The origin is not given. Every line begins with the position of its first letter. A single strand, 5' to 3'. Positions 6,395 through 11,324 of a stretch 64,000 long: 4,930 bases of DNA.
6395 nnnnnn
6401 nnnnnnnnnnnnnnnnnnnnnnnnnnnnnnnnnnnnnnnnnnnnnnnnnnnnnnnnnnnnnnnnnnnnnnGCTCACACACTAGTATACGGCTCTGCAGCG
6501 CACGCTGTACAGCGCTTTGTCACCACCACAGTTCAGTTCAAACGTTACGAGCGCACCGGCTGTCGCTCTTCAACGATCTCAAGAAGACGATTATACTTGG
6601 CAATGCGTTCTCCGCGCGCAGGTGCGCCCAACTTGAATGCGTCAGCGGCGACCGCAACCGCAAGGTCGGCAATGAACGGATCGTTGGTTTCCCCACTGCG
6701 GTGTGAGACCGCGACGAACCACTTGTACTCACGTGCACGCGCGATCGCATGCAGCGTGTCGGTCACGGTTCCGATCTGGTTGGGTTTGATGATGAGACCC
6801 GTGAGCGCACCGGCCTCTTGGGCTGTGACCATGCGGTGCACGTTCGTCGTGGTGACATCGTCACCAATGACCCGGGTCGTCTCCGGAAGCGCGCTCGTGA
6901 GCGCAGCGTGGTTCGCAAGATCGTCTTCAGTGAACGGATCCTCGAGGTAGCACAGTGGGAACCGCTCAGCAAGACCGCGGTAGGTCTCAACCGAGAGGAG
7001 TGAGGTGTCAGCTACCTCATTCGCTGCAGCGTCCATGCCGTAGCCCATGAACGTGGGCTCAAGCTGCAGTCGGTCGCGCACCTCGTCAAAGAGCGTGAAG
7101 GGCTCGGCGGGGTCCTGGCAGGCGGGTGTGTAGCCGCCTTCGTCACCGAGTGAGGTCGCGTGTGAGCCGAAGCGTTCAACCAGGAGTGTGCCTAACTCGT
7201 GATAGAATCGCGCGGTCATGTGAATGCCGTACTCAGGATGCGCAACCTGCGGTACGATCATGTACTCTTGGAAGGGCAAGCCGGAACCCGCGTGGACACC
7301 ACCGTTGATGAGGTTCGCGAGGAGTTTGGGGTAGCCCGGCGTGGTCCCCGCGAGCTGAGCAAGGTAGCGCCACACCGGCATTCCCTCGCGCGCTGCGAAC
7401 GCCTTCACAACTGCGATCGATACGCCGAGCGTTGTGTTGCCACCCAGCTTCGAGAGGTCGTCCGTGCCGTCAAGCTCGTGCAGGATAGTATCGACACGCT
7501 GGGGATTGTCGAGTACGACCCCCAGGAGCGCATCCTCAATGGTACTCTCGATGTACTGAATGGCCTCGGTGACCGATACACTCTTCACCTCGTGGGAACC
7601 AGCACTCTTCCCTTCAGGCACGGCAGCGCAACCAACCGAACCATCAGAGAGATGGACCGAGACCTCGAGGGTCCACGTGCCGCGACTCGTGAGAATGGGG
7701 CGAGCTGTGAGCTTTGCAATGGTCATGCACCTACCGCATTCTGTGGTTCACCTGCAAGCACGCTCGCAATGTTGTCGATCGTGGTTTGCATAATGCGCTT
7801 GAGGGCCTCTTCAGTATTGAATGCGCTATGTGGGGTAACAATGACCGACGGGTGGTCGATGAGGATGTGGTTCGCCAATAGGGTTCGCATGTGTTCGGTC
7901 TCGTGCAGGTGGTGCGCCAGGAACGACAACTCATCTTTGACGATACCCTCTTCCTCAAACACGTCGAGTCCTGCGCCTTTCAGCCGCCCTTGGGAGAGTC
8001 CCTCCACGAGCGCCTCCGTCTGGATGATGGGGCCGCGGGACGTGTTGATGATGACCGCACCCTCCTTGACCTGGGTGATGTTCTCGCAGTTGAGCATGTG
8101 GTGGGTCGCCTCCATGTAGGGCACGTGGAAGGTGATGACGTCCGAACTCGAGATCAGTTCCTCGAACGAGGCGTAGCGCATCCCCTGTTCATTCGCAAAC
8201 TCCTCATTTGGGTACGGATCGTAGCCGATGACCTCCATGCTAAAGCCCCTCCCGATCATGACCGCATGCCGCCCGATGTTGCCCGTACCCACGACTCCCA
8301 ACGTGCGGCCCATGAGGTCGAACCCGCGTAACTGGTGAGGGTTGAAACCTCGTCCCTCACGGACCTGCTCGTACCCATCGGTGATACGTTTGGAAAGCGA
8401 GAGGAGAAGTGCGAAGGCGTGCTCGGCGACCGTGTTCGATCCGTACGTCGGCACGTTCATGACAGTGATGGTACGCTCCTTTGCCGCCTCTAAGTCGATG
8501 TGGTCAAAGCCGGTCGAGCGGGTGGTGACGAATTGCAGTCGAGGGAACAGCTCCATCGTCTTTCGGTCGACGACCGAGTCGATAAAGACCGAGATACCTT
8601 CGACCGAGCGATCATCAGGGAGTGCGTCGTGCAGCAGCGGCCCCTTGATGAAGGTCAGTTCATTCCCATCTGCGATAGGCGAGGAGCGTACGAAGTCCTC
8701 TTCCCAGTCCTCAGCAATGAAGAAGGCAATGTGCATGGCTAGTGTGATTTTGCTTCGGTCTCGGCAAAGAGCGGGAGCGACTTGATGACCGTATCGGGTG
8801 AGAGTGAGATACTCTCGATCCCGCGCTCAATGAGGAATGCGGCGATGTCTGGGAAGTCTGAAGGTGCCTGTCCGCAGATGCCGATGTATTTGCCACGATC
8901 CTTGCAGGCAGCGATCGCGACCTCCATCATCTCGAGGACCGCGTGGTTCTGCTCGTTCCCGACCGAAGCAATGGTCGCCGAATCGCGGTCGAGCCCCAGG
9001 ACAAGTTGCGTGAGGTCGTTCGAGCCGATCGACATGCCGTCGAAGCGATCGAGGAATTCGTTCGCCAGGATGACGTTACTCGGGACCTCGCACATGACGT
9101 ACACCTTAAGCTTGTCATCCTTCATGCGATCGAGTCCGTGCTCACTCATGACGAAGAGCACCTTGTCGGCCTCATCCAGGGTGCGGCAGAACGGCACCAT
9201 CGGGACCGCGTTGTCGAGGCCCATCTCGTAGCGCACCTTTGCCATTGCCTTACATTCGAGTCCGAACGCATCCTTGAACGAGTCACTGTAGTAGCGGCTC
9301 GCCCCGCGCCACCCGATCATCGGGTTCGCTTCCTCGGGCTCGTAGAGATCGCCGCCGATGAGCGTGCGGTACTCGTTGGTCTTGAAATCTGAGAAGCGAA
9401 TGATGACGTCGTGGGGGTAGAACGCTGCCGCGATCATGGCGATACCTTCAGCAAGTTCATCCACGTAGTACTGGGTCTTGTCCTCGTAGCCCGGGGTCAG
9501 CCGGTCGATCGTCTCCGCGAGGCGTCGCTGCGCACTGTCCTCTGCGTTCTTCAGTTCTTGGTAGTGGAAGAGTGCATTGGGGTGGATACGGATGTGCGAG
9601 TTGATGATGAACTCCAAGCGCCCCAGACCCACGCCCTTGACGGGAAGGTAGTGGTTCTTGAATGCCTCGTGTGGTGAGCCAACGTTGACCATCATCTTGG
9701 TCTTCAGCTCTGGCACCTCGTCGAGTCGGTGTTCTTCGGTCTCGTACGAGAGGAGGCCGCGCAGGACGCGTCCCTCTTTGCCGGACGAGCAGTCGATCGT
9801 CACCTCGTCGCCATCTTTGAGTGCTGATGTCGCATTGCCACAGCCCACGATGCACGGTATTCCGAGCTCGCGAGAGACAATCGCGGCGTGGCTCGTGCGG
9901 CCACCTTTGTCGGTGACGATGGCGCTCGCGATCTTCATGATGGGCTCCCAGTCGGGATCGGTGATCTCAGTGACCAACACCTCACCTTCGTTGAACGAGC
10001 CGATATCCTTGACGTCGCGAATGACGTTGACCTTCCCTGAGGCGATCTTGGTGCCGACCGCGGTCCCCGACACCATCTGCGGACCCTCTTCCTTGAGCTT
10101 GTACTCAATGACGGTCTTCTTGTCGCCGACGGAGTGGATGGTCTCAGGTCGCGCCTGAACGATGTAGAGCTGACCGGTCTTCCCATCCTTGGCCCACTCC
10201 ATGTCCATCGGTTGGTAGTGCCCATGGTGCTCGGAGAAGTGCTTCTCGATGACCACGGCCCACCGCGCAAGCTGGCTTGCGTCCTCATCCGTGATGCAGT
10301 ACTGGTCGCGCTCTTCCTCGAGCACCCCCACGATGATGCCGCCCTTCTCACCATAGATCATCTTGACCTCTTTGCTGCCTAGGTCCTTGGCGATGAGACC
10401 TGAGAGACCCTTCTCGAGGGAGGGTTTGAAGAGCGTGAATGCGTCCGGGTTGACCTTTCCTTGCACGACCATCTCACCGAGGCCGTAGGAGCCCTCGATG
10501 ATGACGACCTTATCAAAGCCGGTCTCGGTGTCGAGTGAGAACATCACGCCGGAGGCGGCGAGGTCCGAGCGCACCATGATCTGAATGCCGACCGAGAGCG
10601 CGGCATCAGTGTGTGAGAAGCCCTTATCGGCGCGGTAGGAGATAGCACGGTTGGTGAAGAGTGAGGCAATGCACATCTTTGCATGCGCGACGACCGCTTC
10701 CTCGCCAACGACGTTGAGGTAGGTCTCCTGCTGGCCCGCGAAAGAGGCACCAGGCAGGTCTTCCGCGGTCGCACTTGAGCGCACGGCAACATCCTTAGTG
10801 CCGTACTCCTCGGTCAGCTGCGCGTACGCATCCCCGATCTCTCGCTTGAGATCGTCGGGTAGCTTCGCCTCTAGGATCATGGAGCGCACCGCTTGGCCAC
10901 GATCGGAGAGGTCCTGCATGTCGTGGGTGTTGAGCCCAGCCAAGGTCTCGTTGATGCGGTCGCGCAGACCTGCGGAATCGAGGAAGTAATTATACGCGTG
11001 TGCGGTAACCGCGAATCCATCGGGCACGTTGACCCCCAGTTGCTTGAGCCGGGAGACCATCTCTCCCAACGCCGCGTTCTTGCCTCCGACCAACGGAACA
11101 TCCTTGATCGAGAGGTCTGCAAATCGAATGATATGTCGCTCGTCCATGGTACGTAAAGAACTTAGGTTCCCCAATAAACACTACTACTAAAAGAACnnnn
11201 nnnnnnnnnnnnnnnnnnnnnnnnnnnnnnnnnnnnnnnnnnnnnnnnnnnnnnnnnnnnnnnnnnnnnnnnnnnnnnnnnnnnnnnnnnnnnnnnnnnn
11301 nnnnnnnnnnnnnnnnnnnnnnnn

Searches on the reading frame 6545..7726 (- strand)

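Call 54: search_protein_families(library=pfam, proteins=[window:6545-7726:-], max_evalue=0.001)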
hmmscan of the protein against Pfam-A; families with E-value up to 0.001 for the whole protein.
window:6545-7726:- (393 aa): 3 families
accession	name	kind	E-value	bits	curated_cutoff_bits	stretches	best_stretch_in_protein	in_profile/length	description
PF00113.28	Enolase_C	-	5.5e-62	210.2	21.5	2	246-387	139-280/296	Enolase, C-terminal TIM barrel domain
PF03952.21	Enolase_N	-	1.7e-31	109.5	35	1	3-122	1-131/131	Enolase, N-terminal domain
PF13378.12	MR_MLE_C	-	2.6e-07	31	29.4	1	245-365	60-175/219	Enolase C-terminal domain-like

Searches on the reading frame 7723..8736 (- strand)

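Call 54: search_protein_families(library=pfam, proteins=[window:7723-8736:-], max_evalue=0.001)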
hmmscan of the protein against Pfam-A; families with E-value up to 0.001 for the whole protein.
window:7723-8736:- (337 aa): 3 families
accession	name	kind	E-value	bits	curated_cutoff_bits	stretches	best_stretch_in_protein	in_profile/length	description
PF02826.25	2-Hacid_dh_C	-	1.5e-53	181.2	25.1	1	108-305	1-178/178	D-isomer specific 2-hydroxyacid dehydrogenase, NAD binding domain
PF00389.36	2-Hacid_dh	-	5.1e-27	94.6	24.6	1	35-335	30-133/134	D-isomer specific 2-hydroxyacid dehydrogenase, catalytic domain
PF03446.21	NAD_binding_2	-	7.1e-07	29.8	21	1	146-249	2-109/161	NAD binding domain of 6-phosphogluconate dehydrogenase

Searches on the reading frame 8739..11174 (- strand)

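Call 54: search_protein_families(library=pfam, proteins=[window:8739-11174:-], max_evalue=0.001)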
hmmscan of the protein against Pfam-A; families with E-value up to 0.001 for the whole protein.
window:8739-11174:- (811 aa): 3 families
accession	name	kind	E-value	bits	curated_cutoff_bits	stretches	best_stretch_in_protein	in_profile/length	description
PF01326.24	PPDK_N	-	2.7e-117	392.2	27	1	27-357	2-322/328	Pyruvate phosphate dikinase, AMP/ATP-binding domain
PF02896.24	PEP-utilizers_C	-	2.5e-55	188.2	22.8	1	489-798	17-283/293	PEP-utilising enzyme, PEP-binding domain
PF00391.29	PEP-utilizers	-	3.4e-30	103.9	23.1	1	394-465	1-72/72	PEP-utilising enzyme, mobile domain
